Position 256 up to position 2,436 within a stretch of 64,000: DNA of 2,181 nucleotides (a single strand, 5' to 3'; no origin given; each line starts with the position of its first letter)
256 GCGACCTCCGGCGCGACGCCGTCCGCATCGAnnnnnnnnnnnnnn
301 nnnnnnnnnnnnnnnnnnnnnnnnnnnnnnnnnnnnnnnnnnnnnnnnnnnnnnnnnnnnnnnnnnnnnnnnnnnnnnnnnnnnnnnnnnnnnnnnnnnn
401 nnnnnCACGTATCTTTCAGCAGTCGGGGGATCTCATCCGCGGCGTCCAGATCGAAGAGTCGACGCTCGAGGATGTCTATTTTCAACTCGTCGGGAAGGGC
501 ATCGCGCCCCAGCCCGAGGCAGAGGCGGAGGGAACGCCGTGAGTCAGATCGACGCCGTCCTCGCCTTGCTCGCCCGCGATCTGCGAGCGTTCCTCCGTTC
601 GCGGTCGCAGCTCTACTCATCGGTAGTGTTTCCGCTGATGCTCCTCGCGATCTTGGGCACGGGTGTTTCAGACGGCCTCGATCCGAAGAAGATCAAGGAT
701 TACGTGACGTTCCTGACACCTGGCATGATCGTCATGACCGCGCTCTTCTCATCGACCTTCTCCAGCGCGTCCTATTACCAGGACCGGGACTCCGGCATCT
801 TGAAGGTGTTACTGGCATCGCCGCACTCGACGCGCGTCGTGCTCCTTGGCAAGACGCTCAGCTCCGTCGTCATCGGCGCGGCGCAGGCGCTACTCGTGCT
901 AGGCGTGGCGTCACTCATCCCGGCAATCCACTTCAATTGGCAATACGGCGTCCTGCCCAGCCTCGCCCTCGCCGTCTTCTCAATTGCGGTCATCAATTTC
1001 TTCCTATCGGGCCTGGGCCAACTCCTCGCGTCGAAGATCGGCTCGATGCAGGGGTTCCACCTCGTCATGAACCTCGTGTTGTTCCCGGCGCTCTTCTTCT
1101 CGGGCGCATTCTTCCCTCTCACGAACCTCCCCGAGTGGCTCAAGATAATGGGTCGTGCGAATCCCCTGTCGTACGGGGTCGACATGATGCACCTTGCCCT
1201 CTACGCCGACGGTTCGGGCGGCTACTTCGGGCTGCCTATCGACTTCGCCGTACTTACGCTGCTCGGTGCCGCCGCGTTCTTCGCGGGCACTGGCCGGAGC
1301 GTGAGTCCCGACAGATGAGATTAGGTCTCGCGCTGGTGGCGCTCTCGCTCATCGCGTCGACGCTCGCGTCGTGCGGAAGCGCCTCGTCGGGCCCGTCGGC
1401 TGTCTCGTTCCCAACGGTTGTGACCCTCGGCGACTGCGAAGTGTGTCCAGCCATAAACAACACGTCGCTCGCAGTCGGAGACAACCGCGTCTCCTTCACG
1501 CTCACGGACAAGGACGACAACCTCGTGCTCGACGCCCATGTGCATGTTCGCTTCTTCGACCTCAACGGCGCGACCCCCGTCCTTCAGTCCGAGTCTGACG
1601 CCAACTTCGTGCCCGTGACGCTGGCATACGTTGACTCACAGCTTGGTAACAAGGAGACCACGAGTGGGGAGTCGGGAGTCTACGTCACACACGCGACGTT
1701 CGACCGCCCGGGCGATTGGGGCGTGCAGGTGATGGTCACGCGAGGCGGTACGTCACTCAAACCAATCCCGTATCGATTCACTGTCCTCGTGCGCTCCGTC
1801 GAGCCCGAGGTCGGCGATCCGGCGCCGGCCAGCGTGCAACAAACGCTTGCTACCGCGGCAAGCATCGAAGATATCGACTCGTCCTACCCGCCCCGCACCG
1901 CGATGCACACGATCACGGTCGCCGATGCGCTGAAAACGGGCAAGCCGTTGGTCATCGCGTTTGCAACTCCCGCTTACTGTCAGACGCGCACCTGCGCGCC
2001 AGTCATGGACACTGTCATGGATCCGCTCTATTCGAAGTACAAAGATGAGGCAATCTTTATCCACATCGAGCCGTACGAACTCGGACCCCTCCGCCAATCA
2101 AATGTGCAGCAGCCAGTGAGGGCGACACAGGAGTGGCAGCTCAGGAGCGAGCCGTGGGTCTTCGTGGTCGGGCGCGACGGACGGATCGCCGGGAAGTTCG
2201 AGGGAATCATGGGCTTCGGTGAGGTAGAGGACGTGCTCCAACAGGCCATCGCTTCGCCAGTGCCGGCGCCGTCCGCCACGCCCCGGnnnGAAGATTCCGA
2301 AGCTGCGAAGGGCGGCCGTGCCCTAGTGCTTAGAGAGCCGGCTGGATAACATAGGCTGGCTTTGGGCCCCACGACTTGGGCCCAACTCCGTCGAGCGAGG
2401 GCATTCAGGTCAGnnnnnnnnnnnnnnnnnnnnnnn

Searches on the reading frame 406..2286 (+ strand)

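Call 64: search_protein_families(library=pfam, proteins=[window:406-2286:+], max_evalue=0.001)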
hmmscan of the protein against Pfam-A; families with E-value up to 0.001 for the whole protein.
window:406-2286:+ (627 aa): 1 family
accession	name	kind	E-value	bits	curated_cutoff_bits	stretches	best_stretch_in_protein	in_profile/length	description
PF13115.11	YtkA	-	4.5e-06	27.7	25.9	0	417-443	59-85/85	YtkA-like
